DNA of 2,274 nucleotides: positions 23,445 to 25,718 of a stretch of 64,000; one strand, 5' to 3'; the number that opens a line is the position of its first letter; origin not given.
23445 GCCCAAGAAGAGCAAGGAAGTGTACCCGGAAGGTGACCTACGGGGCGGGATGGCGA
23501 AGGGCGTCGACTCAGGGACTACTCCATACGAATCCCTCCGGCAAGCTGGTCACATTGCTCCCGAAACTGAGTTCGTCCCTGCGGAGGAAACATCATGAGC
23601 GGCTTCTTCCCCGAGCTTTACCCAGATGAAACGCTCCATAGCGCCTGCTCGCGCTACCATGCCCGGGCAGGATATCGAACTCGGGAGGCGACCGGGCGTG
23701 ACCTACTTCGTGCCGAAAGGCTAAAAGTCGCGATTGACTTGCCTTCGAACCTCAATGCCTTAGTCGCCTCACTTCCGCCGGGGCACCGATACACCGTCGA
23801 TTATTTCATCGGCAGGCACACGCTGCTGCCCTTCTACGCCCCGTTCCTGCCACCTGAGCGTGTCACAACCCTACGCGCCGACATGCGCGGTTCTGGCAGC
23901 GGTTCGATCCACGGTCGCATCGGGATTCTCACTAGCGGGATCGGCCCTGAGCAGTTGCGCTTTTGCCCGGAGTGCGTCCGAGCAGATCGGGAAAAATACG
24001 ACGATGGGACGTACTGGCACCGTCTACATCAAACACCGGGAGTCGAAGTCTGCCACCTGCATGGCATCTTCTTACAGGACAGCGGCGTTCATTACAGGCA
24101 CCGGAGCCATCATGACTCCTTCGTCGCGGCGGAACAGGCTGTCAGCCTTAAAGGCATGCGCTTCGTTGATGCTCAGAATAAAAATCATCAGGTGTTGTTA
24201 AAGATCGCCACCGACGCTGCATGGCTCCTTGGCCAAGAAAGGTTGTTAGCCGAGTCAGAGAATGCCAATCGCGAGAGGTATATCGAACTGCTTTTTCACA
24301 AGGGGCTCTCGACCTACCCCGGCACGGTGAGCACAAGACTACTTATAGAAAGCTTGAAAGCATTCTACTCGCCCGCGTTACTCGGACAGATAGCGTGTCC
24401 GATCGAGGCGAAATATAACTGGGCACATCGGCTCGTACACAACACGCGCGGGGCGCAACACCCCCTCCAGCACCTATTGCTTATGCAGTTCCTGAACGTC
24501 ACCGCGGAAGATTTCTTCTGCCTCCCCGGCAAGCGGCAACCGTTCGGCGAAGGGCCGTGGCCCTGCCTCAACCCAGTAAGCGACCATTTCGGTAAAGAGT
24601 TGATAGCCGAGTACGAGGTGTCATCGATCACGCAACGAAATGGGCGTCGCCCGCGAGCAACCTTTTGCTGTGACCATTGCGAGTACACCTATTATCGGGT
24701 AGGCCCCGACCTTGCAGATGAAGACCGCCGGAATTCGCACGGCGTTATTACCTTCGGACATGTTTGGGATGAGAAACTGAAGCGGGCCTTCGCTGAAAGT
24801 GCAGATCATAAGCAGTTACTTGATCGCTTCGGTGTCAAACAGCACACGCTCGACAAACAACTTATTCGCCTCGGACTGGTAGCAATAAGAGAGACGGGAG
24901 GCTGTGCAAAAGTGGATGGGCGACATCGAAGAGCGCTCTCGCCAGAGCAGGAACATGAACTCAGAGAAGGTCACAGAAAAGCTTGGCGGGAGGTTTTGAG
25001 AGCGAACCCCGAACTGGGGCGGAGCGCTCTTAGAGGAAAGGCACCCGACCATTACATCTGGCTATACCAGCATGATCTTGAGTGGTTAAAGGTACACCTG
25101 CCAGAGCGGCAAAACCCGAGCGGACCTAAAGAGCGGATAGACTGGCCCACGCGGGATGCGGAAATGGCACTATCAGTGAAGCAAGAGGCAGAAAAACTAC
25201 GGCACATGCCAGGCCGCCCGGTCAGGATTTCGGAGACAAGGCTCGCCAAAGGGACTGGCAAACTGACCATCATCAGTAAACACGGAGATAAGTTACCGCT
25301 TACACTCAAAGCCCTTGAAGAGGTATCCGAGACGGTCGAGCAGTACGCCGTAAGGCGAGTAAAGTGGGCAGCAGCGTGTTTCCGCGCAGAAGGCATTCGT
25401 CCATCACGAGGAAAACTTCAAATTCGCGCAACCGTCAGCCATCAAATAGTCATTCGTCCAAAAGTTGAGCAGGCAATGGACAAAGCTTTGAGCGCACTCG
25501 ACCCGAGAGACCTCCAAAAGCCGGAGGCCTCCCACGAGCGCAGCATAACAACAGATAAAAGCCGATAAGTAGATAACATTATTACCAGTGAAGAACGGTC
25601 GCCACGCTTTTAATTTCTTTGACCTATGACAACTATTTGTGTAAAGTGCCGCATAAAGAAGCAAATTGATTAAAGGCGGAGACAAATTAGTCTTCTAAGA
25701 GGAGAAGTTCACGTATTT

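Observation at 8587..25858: Tn7-like element splits the dnaN-recF junction, with canonical Tn7/glmS geometry but no tnsA/B/C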

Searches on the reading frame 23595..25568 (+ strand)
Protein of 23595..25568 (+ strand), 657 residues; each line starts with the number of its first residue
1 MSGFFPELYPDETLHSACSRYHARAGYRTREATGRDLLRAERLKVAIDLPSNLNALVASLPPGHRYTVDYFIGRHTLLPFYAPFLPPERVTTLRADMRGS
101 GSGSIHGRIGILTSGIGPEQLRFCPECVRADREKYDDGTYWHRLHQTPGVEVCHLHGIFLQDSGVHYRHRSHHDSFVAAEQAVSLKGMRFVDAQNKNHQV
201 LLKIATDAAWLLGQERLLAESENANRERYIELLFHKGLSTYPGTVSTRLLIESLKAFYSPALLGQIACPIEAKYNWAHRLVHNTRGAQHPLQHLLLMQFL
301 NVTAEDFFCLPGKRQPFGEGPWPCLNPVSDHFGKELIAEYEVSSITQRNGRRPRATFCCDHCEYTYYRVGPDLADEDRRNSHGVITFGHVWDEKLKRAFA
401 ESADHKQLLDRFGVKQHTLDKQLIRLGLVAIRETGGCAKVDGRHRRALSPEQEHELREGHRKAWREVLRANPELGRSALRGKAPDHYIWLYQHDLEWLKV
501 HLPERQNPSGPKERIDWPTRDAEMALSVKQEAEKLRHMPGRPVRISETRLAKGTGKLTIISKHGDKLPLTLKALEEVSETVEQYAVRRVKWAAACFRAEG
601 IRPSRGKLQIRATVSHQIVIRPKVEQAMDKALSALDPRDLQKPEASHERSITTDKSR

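Call 4: search_protein_families(library=pfam, proteins=[window:23595-25568:+], max_evalue=0.01)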
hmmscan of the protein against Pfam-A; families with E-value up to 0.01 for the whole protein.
window:23595-25568:+ (657 aa): 2 families
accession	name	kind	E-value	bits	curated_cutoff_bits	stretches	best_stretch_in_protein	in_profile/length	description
PF15978.11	TnsD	-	1.3e-78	265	32.4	1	204-574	1-355/355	Tn7-like transposition protein D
PF06527.16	TniQ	-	8.3e-23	82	27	1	4-160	2-142/142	TniQ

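Call 10: find_encoding_contigs(protein=window:23595-25568:+, flank=10000, max_places=6)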
Protein window:23595-25568:+ (657 aa): 4 contigs read that carry it; 4 places shown.
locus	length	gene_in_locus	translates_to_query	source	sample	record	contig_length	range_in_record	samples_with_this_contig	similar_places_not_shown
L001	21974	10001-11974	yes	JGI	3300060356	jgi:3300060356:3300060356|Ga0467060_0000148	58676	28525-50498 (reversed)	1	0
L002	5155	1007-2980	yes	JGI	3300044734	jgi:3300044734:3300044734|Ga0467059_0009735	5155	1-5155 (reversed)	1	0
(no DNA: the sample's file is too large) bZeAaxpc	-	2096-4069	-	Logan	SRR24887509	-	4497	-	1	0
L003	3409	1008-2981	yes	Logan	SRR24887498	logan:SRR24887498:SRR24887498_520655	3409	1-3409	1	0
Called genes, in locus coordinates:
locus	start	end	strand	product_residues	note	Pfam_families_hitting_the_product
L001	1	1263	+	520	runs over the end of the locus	PF00481:PP2C (faint), PF07602:DUF1565 (faint), PF22842:Pel9A-like_beta_helix (weak), PF05048:NosD (weak), PF13229:Beta_helix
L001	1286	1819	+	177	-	PF00069:Pkinase, PF07714:PK_Tyr_Ser-Thr, PF01636:APH (faint), PF03109:ABC1 (weak)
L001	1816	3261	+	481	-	PF00069:Pkinase, PF07714:PK_Tyr_Ser-Thr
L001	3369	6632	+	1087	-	PF01098:FTSW_RODA_SPOVE, PF00905:Transpeptidase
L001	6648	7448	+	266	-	-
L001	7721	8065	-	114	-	-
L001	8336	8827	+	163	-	PF03703:bPH_2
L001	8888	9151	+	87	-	-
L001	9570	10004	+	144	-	-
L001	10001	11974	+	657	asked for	PF06527:TniQ, PF15978:TnsD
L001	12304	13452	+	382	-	PF02463:SMC_N, PF13175:AAA_15, PF13476:AAA_23 (weak), PF13304:AAA_21 (weak)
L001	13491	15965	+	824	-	PF02518:HATPase_c, PF00204:DNA_gyraseB, PF01751:Toprim, PF21249:GyrB_hook (weak), PF00986:DNA_gyraseB_C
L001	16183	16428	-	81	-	-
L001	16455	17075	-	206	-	PF01871:AMMECR1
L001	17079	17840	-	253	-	PF02900:LigB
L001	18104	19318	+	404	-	PF01266:DAO (faint), PF01494:FAD_binding_3, PF03486:HI0933_like (faint), PF07992:Pyr_redox_2 (weak), PF12831:FAD_oxidored (faint), PF13450:NAD_binding_8 (faint)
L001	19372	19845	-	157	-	PF13279:4HBT_2, PF03061:4HBT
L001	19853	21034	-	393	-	PF13439:Glyco_transf_4, PF13477:Glyco_trans_4_2, PF13579:Glyco_trans_4_4, PF20706:GT4-conflict, PF00534:Glycos_transf_1, PF13692:Glyco_trans_1_4, PF13524:Glyco_trans_1_2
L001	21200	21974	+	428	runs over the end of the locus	PF22494:choice_anch_I (faint), PF10282:Lactonase (faint)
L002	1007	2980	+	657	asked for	PF06527:TniQ, PF15978:TnsD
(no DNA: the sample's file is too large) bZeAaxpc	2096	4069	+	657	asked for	PF06527:TniQ, PF15978:TnsD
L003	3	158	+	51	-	?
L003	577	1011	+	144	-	-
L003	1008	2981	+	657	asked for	PF06527:TniQ, PF15978:TnsD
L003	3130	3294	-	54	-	-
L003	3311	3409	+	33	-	?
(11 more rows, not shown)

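Call 11: find_homologous_proteins(query=window:23595-25568:+)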
Query window:23595-25568:+ (657 aa): 678 proteins with E <= 0.001 among 8000 candidates; the best 120 are listed.
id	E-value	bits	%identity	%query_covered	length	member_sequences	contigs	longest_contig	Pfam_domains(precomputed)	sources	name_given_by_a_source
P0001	0.0e+0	1485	97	100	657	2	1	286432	PF15978.12,PF06527.17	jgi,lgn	jgi:hypothetical protein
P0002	0.0e+0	1257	84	98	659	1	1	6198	PF15978.12,PF06527.17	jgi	jgi:hypothetical protein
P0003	0.0e+0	1162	77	98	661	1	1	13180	PF15978.12,PF06527.17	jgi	jgi:hypothetical protein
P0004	0.0e+0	1146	77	98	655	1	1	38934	PF15978.12,PF06527.17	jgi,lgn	jgi:hypothetical protein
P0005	8.3e-208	710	50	97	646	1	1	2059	PF15978.12,PF06527.17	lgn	-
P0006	3.3e-202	692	49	98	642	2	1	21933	PF15978.12,PF06527.17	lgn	-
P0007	6.6e-198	677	50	97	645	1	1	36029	PF15978.12,PF06527.17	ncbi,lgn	-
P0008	9.2e-198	677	51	97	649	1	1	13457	PF15978.12,PF06527.17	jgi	jgi:hypothetical protein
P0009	3.5e-197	675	38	97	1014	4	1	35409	PF08279.19,PF15978.12,PF06527.17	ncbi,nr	ncbi:TnsD family Tn7-like transposition protein [Nostoc sp. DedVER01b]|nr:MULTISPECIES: TnsD family 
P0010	1.7e-195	669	49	99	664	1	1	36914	PF15978.12,PF06527.17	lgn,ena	-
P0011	3.3e-195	668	49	97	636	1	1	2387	PF15978.12,PF06527.17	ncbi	-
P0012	1.5e-193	663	51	96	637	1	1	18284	PF15978.12,PF06527.17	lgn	-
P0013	1.3e-191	657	49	97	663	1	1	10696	PF15978.12,PF06527.17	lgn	-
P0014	2.4e-190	652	49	97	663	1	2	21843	PF15978.12,PF06527.17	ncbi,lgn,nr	ncbi:MAG: TnsD family transposase [Acidobacteriota bacterium]|nr:TnsD family transposase [Acidobacte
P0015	2.6e-188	646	48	97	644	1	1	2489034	PF15978.12,PF06527.17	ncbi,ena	-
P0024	8.7e-169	581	44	97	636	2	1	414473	PF15978.12,PF06527.17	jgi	-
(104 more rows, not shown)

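Call 12: find_encoding_contigs(protein=P0001, flank=10000, max_places=2)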
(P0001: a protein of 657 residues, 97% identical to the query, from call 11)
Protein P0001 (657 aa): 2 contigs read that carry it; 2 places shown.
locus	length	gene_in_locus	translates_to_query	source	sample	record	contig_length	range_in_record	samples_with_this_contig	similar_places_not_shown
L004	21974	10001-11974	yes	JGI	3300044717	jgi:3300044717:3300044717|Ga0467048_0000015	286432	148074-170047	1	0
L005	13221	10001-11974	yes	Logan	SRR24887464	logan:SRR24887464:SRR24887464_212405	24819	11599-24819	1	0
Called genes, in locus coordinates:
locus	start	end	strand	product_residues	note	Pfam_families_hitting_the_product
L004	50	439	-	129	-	-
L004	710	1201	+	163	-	PF03703:bPH_2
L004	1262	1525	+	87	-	-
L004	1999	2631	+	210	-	PF10108:DNA_pol_B_exo2, PF13482:RNase_H_2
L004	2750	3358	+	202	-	PF08281:Sigma70_r4_2, PF04545:Sigma70_r4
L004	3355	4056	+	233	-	-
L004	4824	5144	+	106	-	-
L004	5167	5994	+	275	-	PF08722:Tn7_TnsA-like_N, PF08721:Tn7_Tnp_TnsA_C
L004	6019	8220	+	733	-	PF27165:TnsB_N, PF27135:HTH_TnsB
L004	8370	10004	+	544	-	PF05621:TniB (weak), PF13401:AAA_22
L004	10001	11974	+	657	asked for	PF06527:TniQ, PF15978:TnsD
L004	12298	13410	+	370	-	PF02463:SMC_N, PF13175:AAA_15 (faint), PF13476:AAA_23 (weak), PF13304:AAA_21 (faint)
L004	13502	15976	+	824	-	PF02518:HATPase_c, PF00204:DNA_gyraseB, PF01751:Toprim, PF21249:GyrB_hook, PF00986:DNA_gyraseB_C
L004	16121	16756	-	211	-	PF01871:AMMECR1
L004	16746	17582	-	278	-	PF02900:LigB, PF01875:Memo (weak)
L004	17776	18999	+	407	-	PF01266:DAO (faint), PF01494:FAD_binding_3 (weak), PF07992:Pyr_redox_2 (weak)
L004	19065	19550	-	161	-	PF13279:4HBT_2, PF03061:4HBT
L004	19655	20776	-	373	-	PF13439:Glyco_transf_4, PF13477:Glyco_trans_4_2, PF13579:Glyco_trans_4_4, PF20706:GT4-conflict, PF00534:Glycos_transf_1, PF13692:Glyco_trans_1_4, PF13524:Glyco_trans_1_2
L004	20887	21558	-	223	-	PF00702:Hydrolase, PF12710:HAD, PF13419:HAD_2, PF13242:Hydrolase_like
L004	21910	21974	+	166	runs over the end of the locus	-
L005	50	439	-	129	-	-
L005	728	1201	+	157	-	PF03703:bPH_2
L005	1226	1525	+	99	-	-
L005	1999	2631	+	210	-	PF10108:DNA_pol_B_exo2, PF13482:RNase_H_2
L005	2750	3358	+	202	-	PF08281:Sigma70_r4_2, PF04545:Sigma70_r4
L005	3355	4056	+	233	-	-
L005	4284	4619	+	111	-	PF06114:Peptidase_M78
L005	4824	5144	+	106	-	-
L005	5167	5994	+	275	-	PF08722:Tn7_TnsA-like_N, PF08721:Tn7_Tnp_TnsA_C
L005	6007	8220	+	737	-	PF27165:TnsB_N, PF27135:HTH_TnsB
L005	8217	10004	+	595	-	PF05621:TniB (weak), PF13401:AAA_22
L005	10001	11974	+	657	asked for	PF06527:TniQ, PF15978:TnsD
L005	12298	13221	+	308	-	?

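Call 13: find_encoding_contigs(protein=P0004, flank=10000, max_places=2)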
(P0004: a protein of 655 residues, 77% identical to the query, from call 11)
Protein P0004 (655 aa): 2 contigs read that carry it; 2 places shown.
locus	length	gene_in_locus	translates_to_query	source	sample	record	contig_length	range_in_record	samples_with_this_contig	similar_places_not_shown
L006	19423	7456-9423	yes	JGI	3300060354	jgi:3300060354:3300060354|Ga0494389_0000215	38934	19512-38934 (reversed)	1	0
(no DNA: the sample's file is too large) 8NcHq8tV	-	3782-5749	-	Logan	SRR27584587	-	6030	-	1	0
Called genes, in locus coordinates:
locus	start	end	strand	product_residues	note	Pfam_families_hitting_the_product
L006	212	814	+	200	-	PF08281:Sigma70_r4_2 (weak), PF04545:Sigma70_r4 (weak)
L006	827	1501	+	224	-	-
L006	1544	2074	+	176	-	PF06114:Peptidase_M78 (weak)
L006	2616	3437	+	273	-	PF08722:Tn7_TnsA-like_N, PF08721:Tn7_Tnp_TnsA_C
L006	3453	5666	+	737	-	PF27165:TnsB_N (weak), PF27135:HTH_TnsB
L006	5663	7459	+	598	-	PF05621:TniB, PF13401:AAA_22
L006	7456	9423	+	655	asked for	PF06527:TniQ, PF15978:TnsD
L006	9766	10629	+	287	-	PF01734:Patatin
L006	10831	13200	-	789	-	-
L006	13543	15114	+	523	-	PF14224:DUF4331 (weak)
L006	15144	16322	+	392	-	PF13428:TPR_14 (faint), PF07719:TPR_2 (faint), PF12895:ANAPC3 (faint), PF13176:TPR_7 (faint), PF25064:ARM_TT21_5th (weak), PF13432:TPR_16 (weak), PF11846:Wzy_C_2 (weak), PF13424:TPR_12 (weak), +8 more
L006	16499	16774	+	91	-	-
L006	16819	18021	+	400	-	PF02463:SMC_N, PF13175:AAA_15 (weak), PF13476:AAA_23 (weak), PF13304:AAA_21 (weak)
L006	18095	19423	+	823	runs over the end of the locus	PF02518:HATPase_c, PF00204:DNA_gyraseB, PF01751:Toprim, PF21249:GyrB_hook, PF00986:DNA_gyraseB_C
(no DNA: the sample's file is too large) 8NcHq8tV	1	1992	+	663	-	?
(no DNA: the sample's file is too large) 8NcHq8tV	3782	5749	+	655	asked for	PF06527:TniQ, PF15978:TnsD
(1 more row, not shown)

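Call 14: find_encoding_contigs(protein=P0007, flank=10000, max_places=2)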
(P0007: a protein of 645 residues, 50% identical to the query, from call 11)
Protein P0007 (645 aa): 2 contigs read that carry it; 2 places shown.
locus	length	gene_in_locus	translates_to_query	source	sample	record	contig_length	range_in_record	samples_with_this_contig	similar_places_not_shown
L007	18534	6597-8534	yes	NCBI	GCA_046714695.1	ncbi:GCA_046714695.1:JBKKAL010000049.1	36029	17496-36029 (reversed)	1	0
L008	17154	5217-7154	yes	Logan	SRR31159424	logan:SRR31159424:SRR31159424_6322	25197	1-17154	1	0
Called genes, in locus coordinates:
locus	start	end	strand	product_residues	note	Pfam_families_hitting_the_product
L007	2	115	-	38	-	?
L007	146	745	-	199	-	-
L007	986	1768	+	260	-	PF12705:PDDEXK_1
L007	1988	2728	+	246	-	PF08722:Tn7_TnsA-like_N, PF08721:Tn7_Tnp_TnsA_C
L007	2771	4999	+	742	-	PF27165:TnsB_N (weak), PF27135:HTH_TnsB, PF09299:Mu-transpos_C (faint)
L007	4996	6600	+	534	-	PF05621:TniB, PF13401:AAA_22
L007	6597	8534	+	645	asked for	PF06527:TniQ, PF15978:TnsD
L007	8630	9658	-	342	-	PF13443:HTH_26 (weak)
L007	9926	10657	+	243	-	-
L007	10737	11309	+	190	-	-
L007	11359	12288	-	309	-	-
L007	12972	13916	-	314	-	PF13229:Beta_helix (weak)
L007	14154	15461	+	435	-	PF02463:SMC_N, PF13175:AAA_15 (weak), PF13476:AAA_23 (weak), PF13304:AAA_21 (faint)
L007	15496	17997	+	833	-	PF02518:HATPase_c, PF00204:DNA_gyraseB, PF01751:Toprim, PF21249:GyrB_hook, PF00986:DNA_gyraseB_C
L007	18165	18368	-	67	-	-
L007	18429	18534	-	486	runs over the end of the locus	PF02900:LigB, PF01871:AMMECR1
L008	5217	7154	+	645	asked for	PF06527:TniQ, PF15978:TnsD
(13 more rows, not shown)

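Call 15: find_encoding_contigs(protein=P0015, flank=10000, max_places=2)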
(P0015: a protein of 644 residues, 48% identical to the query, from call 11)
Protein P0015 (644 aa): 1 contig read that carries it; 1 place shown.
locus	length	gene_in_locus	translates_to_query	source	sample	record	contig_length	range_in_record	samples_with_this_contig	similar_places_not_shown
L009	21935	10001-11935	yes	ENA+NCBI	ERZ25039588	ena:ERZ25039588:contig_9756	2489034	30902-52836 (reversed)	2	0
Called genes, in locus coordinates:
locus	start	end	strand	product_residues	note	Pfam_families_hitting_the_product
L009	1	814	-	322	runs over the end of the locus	PF14022:DUF4238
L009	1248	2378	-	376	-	PF14072:DndB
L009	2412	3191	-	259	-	PF06114:Peptidase_M78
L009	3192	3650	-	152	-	-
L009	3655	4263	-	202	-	-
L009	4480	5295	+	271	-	PF12705:PDDEXK_1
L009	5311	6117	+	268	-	PF08722:Tn7_TnsA-like_N, PF08721:Tn7_Tnp_TnsA_C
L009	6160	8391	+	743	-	PF27165:TnsB_N (weak), PF27135:HTH_TnsB, PF09299:Mu-transpos_C (weak)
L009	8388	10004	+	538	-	PF05621:TniB, PF13401:AAA_22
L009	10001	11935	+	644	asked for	PF06527:TniQ, PF15978:TnsD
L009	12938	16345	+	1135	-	PF24883:NPHP3_N (faint), PF13289:SIR2_2, PF13191:AAA_16 (faint), PF25199:nSTAND_NTPase5 (faint)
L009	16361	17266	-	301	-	PF13469:Sulfotransfer_3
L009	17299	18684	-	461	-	PF00202:Aminotran_3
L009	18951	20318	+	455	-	PF00534:Glycos_transf_1 (faint), PF13692:Glyco_trans_1_4 (weak)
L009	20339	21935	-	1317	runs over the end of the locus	PF12770:CHAT, PF24105:Beta-prop_CAF1B_HIR1, PF24807:WD40_CDC20-Fz, PF25171:Beta-prop_WDR36-Utp21_1st, PF23381:Beta-prop_IFT122_1st, PF23414:Beta-prop_EML_2, PF24796:WDR55, PF24814:WD40_Prp19, +118 more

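Call 33: find_encoding_contigs(protein=P0024, flank=10000, max_places=1)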
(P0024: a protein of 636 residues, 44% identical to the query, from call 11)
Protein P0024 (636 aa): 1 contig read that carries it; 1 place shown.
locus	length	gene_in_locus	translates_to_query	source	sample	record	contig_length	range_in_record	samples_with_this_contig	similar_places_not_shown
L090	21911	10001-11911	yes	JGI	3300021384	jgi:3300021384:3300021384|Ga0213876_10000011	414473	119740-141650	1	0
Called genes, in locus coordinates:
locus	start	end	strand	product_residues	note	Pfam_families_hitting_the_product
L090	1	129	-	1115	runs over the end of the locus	PF02384:N6_Mtase, PF20473:MmeI_Mtase, PF07669:Eco57I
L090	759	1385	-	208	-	-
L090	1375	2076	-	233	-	-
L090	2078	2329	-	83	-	-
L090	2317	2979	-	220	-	PF10108:DNA_pol_B_exo2, PF13482:RNase_H_2 (weak)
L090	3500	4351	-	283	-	-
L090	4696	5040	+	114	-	-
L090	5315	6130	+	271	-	PF08722:Tn7_TnsA-like_N, PF08721:Tn7_Tnp_TnsA_C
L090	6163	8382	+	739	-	PF27165:TnsB_N (weak), PF27135:HTH_TnsB, PF09299:Mu-transpos_C (faint)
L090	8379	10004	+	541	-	PF05621:TniB, PF13401:AAA_22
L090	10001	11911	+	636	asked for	PF06527:TniQ, PF15978:TnsD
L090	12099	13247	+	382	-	PF02463:SMC_N, PF13175:AAA_15 (weak), PF13476:AAA_23 (weak), PF13304:AAA_21 (weak)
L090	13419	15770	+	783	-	PF02518:HATPase_c, PF00204:DNA_gyraseB, PF01751:Toprim, PF21249:GyrB_hook (weak), PF00986:DNA_gyraseB_C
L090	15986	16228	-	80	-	-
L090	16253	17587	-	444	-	PF02900:LigB, PF01875:Memo (faint), PF01871:AMMECR1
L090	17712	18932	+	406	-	PF01266:DAO (faint), PF01494:FAD_binding_3, PF03486:HI0933_like (faint), PF05834:Lycopene_cycl (faint), PF07992:Pyr_redox_2 (weak)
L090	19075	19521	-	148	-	PF13279:4HBT_2, PF03061:4HBT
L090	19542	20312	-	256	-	PF00561:Abhydrolase_1, PF12146:Hydrolase_4, PF12697:Abhydrolase_6, PF03096:Ndr, PF08386:Abhydrolase_4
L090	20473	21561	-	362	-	PF13439:Glyco_transf_4, PF13477:Glyco_trans_4_2, PF13579:Glyco_trans_4_4, PF20706:GT4-conflict, PF00534:Glycos_transf_1, PF13692:Glyco_trans_1_4, PF13524:Glyco_trans_1_2 (faint)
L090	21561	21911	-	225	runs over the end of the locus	PF00702:Hydrolase, PF12710:HAD (weak), PF13419:HAD_2, PF13242:Hydrolase_like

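Call 36: find_related_loci(query=A1, collection=genome_contigs, flank=10000)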
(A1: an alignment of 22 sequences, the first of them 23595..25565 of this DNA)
Query A1 (657 aa) in genome_contigs; peptide patterns used: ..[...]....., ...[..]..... (x = any residue, [..] = any of these).
455 stretches matched a pattern; 350 encode a relative of the query (tblastn E <= 1e-3); the best 80 are kept; 80 distinct loci.
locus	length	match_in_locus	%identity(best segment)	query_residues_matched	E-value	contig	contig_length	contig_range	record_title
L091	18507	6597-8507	50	1-638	0e+0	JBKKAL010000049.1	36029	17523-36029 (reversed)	MAG: Pyrinomonadaceae bacterium isolate swi_bin.3 k127_14259828, whole genome shotgun sequence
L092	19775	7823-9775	49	1-648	0e+0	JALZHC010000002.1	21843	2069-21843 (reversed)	MAG: Acidobacteriota bacterium isolate PEA bin7 SC8831_NODE_10_length_21843_cov_1.183920, whole genome shotgun sequence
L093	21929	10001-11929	48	1-635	0e+0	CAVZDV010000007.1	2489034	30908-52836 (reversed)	MAG: uncultured Acidobacteriota bacterium isolate MFD09212.bin.1.122 genome assembly, contig: contig_9756, whole genome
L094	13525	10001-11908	41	1-635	9e-154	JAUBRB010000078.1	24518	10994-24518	Microcoleus sp. POL10_C6 NODE_151_length_24518_cov_48.455628, whole genome shotgun sequence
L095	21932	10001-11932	39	1-639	1e-150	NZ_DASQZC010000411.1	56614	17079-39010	MAG: Nostoc sp. isolate SMAG_U11081 k141_117693, whole genome shotgun sequence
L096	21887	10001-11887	43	1-635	1e-150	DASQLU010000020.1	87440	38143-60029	MAG TPA_asm: Pyrinomonadaceae bacterium isolate SMAG_U10730 k141_840287, whole genome shotgun sequence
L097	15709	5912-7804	42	1-635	3e-150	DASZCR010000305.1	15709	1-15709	MAG TPA_asm: Pyrinomonadaceae bacterium isolate SMAG_U6447 k141_138743, whole genome shotgun sequence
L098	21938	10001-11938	40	1-649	5e-148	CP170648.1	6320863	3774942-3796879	MAG: Stenomitos frigidus ULC029 chromosome, complete genome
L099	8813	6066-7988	41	1-637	2e-147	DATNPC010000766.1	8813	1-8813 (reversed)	MAG TPA_asm: Allocoleopsis sp. isolate SMAG_U16471 k141_980663, whole genome shotgun sequence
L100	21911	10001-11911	40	1-635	1e-145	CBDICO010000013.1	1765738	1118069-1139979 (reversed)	MAG: Phormidesmis sp. isolate 8b3cece6-5bb3-4246-9dab-969b424704ae genome assembly, contig: contig_13, whole genome shot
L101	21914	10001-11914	40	1-636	8e-146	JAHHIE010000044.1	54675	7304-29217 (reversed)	MAG: Stenomitos rutilans HA7619-LM2 scaffold_231_c1, whole genome shotgun sequence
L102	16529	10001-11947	41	1-644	1e-145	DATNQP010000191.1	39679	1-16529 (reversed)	MAG TPA_asm: Leptolyngbyaceae cyanobacterium isolate SMAG_U16510 k141_450377, whole genome shotgun sequence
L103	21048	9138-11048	40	1-635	5e-145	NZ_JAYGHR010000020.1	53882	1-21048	Limnoraphis robusta BA-68 BA1 NODE_70_length_53882_cov_24.156525, whole genome shotgun sequence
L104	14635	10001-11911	40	1-635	3e-144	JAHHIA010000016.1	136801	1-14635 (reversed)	MAG: Scytolyngbya sp. HA4215-MV1 scaffold_42_c1, whole genome shotgun sequence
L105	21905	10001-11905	38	1-635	2e-144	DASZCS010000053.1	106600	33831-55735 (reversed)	MAG TPA_asm: Pyrinomonadaceae bacterium isolate SMAG_U6448 k141_123960, whole genome shotgun sequence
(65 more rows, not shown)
